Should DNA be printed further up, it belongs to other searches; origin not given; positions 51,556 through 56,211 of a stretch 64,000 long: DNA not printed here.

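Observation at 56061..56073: G13 tract separates the start codon from the membrane anchor of the largest adhesin: candidate slipped-strand phase-variation switch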

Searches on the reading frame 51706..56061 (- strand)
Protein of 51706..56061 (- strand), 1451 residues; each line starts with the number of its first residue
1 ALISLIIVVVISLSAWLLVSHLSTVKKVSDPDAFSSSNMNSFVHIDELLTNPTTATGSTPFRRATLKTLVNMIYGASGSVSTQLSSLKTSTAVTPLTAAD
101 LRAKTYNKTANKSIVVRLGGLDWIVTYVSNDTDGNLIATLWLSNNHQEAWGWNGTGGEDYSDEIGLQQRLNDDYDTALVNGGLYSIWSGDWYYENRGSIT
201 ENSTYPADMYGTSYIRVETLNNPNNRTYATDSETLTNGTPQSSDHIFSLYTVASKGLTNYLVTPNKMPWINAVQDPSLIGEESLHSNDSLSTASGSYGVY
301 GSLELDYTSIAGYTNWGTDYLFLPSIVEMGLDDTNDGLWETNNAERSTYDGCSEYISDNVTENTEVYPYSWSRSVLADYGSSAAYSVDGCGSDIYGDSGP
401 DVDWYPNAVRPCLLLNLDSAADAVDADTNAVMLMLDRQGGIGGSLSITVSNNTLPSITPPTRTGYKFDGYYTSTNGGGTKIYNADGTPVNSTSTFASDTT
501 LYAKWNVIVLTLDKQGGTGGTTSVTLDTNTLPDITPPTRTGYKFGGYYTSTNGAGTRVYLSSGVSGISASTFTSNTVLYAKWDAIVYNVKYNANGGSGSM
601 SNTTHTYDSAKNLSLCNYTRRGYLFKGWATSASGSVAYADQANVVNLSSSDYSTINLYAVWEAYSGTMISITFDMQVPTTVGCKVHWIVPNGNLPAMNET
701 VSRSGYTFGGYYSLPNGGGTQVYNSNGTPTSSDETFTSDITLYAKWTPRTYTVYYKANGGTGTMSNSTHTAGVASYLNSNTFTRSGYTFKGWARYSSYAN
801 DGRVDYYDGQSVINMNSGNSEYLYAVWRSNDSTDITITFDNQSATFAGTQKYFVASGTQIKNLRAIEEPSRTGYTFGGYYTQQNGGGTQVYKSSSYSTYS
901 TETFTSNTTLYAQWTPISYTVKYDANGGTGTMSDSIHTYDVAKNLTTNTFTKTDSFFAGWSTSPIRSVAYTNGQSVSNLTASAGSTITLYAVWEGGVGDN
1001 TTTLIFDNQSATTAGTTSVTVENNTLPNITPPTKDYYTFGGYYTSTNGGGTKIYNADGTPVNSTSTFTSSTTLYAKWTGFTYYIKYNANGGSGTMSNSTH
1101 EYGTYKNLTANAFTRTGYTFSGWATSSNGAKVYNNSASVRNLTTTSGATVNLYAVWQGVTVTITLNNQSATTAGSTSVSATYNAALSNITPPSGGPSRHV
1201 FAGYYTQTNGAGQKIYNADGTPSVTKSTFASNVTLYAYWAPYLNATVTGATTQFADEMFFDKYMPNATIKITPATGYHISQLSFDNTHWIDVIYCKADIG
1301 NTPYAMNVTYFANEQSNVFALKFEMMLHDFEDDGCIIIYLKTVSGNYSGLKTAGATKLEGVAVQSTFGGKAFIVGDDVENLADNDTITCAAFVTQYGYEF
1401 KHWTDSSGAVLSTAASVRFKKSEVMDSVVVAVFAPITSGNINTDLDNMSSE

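Call 10: search_protein_families(library=pfam, proteins=[window:51706-56061:-], max_evalue=0.01)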
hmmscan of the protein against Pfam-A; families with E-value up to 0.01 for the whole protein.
window:51706-56061:- (1451 aa): 2 families
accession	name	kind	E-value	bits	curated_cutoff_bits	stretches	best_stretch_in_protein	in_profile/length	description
PF09479.16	Flg_new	-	1.5e-63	211.2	27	9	587-645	1-55/65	Listeria-Bacteroides repeat domain (List_Bact_rpt)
PF18998.6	Flg_new_2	-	8.9e-05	22.8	23.6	1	1361-1436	3-72/73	Divergent InlB B-repeat domain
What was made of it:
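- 51706..56061 (-): Body of the gene: 1,451 codons with no other disruption. It holds an N-terminal domain of about 430 aa of unknown fold, 9 Flg_new (Listeria-Bacteroides) repeats and a Flg_new_2 domain. Call 10: PF09479 E=1.5e-63 in 9 stretches, and PF18998.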

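Call 56: search_protein_families(library=ncbifam, proteins=[window:51706-56061:-], max_evalue=0.01)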
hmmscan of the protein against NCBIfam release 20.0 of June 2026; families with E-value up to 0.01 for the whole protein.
window:51706-56061:- (1451 aa): 1 family
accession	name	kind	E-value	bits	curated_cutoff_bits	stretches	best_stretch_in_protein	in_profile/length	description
TIGR02543.1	List_Bact_rpt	repeat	1.5e-14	54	20.95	2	1114-1157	2-41/44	TIGR02543 family repeat protein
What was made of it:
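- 51706..56061 (-): Call 56: TIGR02543.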
